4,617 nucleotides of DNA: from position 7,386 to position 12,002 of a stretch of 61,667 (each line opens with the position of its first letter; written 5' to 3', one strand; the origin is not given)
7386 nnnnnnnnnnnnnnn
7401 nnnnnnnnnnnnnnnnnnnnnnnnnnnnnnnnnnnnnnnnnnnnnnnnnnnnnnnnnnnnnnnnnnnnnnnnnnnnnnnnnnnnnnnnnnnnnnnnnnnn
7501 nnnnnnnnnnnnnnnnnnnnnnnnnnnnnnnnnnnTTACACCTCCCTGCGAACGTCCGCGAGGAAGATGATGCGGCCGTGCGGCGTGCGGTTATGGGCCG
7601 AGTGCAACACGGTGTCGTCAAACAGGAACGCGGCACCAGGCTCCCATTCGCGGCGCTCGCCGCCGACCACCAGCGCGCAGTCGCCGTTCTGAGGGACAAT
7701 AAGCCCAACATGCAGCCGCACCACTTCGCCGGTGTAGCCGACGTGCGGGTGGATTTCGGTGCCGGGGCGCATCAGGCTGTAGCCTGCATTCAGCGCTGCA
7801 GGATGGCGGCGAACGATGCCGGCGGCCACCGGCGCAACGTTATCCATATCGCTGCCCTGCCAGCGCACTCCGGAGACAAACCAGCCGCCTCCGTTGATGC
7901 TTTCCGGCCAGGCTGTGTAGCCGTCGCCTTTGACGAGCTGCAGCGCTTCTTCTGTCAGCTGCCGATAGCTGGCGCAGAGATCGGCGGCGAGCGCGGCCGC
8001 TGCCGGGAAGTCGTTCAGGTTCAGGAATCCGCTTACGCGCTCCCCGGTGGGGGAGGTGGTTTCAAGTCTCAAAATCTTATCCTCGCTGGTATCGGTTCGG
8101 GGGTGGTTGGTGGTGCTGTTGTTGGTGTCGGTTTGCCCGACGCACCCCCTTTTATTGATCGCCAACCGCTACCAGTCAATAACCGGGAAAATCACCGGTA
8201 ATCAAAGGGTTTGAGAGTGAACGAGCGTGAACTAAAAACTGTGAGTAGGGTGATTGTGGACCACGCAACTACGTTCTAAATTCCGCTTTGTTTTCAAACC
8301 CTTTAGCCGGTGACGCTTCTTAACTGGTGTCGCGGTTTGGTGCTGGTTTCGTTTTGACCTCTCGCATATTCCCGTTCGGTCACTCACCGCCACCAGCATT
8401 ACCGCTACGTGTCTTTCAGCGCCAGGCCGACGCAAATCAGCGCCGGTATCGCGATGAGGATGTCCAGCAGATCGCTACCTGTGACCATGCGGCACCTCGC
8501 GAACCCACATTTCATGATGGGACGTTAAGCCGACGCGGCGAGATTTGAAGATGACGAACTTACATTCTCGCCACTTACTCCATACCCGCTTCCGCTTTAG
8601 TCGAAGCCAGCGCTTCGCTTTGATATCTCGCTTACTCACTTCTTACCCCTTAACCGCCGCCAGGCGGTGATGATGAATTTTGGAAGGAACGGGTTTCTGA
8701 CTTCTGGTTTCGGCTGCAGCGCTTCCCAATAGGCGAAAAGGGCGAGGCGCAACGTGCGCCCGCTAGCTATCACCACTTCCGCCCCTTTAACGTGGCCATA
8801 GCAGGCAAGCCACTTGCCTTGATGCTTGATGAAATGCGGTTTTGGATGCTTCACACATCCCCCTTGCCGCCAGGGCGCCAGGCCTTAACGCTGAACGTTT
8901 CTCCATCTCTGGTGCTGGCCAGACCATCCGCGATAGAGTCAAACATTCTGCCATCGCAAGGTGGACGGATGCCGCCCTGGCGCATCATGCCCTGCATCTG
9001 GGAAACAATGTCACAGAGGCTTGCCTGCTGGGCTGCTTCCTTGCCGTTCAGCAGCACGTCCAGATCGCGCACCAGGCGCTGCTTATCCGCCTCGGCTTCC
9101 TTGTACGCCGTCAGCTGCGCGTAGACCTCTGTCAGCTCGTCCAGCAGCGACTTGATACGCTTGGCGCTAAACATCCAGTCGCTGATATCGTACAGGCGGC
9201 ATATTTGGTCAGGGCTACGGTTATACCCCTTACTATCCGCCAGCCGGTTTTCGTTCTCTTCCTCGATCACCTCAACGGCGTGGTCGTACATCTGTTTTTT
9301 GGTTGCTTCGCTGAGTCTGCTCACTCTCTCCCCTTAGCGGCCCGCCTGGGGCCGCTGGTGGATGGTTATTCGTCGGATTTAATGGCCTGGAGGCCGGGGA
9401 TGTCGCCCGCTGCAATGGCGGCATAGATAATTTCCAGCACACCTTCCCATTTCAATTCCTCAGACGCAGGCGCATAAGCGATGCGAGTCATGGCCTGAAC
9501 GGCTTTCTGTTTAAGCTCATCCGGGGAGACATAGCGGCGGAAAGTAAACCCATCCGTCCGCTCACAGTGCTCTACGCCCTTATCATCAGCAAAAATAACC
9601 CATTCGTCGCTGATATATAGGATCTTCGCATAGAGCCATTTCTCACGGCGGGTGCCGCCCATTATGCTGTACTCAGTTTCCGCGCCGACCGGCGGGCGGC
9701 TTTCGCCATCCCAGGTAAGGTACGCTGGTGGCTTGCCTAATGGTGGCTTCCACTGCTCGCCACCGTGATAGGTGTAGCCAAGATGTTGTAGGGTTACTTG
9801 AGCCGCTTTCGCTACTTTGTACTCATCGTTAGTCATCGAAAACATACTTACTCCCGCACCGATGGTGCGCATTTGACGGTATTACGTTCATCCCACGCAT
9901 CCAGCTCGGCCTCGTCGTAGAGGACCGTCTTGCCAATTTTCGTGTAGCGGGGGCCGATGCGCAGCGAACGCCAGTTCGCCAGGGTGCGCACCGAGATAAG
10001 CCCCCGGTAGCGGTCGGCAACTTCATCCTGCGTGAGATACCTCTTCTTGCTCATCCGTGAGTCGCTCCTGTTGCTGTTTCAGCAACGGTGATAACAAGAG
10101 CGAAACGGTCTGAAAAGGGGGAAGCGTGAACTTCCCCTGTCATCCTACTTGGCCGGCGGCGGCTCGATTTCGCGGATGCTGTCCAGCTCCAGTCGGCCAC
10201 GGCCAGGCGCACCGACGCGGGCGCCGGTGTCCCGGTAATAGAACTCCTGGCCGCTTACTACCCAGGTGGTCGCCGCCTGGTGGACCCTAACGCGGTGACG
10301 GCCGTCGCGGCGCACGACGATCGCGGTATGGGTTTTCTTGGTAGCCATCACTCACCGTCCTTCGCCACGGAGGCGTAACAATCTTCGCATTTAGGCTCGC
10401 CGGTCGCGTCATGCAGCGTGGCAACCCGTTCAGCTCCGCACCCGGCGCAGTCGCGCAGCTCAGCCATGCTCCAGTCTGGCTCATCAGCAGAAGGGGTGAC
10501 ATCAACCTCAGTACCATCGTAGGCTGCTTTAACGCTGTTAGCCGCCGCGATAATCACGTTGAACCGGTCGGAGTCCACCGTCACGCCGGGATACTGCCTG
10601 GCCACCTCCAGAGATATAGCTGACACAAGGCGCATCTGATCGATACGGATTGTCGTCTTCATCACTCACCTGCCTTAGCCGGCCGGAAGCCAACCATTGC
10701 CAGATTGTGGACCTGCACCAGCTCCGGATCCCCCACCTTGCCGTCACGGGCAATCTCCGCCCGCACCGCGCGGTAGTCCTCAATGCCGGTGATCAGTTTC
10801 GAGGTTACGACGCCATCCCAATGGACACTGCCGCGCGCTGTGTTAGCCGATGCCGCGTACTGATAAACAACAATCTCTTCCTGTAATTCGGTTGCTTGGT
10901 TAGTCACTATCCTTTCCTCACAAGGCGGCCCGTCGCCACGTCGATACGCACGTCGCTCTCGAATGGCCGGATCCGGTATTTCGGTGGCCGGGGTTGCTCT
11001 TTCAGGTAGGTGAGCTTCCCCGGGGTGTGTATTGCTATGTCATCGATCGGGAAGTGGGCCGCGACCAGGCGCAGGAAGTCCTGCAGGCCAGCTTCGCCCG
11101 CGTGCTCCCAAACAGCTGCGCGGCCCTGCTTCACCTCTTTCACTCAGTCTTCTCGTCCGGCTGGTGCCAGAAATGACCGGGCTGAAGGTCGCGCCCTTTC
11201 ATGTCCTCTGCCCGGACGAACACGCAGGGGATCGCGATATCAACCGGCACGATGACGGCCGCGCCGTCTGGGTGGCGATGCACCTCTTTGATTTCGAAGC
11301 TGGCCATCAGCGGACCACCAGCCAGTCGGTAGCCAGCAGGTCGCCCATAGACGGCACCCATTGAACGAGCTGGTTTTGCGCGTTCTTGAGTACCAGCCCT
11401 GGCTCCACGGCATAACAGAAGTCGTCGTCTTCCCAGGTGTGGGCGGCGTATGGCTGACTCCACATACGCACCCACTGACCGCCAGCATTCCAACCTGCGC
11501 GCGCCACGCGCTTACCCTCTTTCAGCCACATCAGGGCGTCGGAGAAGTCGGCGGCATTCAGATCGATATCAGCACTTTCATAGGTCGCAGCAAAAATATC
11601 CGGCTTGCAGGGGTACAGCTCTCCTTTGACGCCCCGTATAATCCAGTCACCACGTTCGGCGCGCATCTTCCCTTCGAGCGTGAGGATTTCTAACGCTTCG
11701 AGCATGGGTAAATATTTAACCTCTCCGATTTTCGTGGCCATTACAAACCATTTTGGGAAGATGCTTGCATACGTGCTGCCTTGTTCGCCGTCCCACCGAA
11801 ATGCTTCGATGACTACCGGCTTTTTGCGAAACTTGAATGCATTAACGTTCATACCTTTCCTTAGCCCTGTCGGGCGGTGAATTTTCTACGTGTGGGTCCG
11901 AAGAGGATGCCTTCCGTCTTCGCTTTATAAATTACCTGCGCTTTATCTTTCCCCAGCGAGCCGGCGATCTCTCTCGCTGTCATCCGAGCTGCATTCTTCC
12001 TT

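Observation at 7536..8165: LpxO-like aspartyl/asparaginyl beta-hydroxylase cargo gene co-transcribed with the integrase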

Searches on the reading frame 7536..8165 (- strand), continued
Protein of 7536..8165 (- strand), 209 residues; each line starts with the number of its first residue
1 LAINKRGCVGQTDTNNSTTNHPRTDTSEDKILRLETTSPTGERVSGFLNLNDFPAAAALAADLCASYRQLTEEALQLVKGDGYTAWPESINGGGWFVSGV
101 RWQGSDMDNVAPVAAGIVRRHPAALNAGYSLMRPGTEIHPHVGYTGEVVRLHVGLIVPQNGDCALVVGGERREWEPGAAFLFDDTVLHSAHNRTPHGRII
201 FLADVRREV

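Call 83: find_encoding_contigs(protein=P0010, flank=5000, max_places=2)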
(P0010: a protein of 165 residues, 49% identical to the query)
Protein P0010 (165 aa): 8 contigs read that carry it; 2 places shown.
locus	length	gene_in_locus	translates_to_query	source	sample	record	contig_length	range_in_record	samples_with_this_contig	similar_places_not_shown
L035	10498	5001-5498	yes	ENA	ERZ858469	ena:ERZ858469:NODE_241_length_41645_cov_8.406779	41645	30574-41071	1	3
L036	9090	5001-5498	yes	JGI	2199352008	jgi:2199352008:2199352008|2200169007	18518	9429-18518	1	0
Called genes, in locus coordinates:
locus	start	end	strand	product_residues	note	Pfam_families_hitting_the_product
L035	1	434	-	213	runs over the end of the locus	-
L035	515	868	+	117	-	PF22495:HTH_92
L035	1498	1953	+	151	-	PF00436:SSB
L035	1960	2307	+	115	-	-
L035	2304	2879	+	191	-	-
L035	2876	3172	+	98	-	PF16786:RecA_dep_nuc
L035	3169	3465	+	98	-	-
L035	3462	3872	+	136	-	-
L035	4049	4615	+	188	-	-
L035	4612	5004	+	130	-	-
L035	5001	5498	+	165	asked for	PF05118:Asp_Arg_Hydrox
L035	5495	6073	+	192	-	PF13392:HNH_3, PF00847:AP2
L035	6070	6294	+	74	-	-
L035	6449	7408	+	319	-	-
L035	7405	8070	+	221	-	PF20081:DUF6475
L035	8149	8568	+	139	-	-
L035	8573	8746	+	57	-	-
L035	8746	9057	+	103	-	-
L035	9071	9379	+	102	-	-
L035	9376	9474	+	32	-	-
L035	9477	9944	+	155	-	-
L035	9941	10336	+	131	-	-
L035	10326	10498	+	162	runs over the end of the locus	-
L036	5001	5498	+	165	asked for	PF05118:Asp_Arg_Hydrox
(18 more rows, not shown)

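Call 84: find_encoding_contigs(protein=P0006, flank=5000, max_places=2)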
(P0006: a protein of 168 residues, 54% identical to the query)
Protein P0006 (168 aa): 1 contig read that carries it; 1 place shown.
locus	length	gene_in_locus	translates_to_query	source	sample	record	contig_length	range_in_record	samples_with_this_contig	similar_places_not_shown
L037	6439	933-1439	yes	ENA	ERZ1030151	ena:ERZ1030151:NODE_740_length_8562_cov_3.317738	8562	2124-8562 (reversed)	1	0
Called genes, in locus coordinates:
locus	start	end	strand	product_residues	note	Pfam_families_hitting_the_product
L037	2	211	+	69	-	?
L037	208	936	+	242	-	PF13730:HTH_36 (weak)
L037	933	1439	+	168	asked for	PF05118:Asp_Arg_Hydrox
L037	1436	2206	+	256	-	PF01695:IstB_IS21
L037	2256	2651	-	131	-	PF24751:DUF7696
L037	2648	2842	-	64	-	PF01381:HTH_3 (weak)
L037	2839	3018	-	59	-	-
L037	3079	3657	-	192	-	-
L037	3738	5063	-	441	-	PF13476:AAA_23 (weak)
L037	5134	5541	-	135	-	-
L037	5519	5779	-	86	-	-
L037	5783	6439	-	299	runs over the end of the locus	PF04381:RdgC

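Call 85: search_protein_representatives(alignment_id=A2)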
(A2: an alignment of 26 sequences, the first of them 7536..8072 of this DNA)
Query: 26 sequences, 167 profile positions. Proteins with E-value up to 0.001 (for the whole library): 9549; up to 1e-10: 5680; up to 1e-30: 132. The best 150 are listed.
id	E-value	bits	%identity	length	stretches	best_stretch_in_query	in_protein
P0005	1.2e-66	239.7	-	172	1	1-164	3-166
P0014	3.3e-60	218.8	-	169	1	3-165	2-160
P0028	5.8e-59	214.7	-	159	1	1-165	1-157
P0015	2.6e-57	209.3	-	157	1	1-165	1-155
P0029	9.1e-56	204.3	-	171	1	2-165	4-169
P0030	1.3e-53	197.3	-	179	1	1-165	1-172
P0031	6.8e-53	195.0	-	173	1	3-164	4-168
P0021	1.3e-52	194.1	-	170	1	11-164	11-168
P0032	2.0e-52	193.4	-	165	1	3-163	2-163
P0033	9.9e-52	191.2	-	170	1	1-163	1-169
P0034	1.8e-51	190.3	-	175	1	1-164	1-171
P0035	5.4e-50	185.5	-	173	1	6-164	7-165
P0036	7.4e-49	181.8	-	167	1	1-163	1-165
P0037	2.2e-47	177.1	-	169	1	2-163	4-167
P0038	5.9e-46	172.4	-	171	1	8-164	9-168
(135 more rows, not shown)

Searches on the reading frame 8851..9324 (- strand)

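Call 61: search_protein_families(library=phrogs, proteins=[window:8851-9324:-], max_evalue=0.001)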
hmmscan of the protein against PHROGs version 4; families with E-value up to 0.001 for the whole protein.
window:8851-9324:- (157 aa): 2 families
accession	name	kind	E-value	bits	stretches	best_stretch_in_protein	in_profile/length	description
phrog_25267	-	unknown function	4.5e-07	30.3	1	71-114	112-156/421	-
phrog_9444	-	unknown function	1e-06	29.6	1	61-111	26-74/310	-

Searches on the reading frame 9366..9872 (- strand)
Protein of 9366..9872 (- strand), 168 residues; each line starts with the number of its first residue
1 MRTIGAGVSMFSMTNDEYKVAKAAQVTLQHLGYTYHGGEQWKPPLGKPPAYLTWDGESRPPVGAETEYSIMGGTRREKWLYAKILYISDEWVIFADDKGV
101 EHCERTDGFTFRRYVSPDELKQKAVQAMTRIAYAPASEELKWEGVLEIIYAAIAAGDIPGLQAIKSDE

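Call 61: search_protein_families(library=phrogs, proteins=[window:9366-9872:-], max_evalue=0.001)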
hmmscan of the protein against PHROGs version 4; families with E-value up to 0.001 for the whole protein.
window:9366-9872:- (168 aa): 3 families
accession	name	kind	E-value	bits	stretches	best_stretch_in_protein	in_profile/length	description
phrog_7798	-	unknown function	8e-08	33.6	1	53-162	96-218/221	-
phrog_30798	-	unknown function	1.9e-07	31.8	1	52-131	77-154/184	-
phrog_3483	-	unknown function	2.2e-07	32.1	1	53-151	69-170/183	-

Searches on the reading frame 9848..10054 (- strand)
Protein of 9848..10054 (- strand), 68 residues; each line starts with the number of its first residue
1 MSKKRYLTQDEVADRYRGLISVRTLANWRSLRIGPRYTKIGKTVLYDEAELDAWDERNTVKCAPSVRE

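Call 61: search_protein_families(library=phrogs, proteins=[window:9848-10054:-], max_evalue=0.001)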
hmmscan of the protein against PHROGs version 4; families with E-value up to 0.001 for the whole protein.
window:9848-10054:- (68 aa): 2 families
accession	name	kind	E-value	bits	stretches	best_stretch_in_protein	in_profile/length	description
phrog_66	-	integration and excision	5.4e-07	30.6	1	1-65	88-150/412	excisionase and transcriptional regulator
phrog_597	-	DNA, RNA and nucleotide metabolism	0.00053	21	1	3-57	109-163/200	DNA binding protein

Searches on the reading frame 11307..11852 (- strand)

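Call 61: search_protein_families(library=phrogs, proteins=[window:11307-11852:-], max_evalue=0.001)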
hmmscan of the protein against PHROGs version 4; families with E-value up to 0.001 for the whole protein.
window:11307-11852:- (181 aa): 9 families
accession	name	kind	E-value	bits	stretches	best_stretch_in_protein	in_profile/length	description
phrog_419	-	unknown function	1.4e-30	107.8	1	5-95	41-124/300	-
phrog_872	-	unknown function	3.2e-27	96.6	1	86-180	77-171/172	-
phrog_1810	-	unknown function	1.2e-21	78.5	1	7-95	9-93/166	-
phrog_4502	-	unknown function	7.7e-21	75.9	1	7-107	3-99/190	-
phrog_1048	-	unknown function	1.7e-18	68.3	1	99-180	108-194/211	-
phrog_19511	-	unknown function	2.9e-08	34.9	1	7-94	3-88/155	-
phrog_33170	-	unknown function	1.4e-05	26.2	1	61-92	88-119/124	-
phrog_37292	-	unknown function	0.00026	21.8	1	103-180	21-95/182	-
phrog_30130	-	unknown function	0.00059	20.1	0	99-179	174-258/262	-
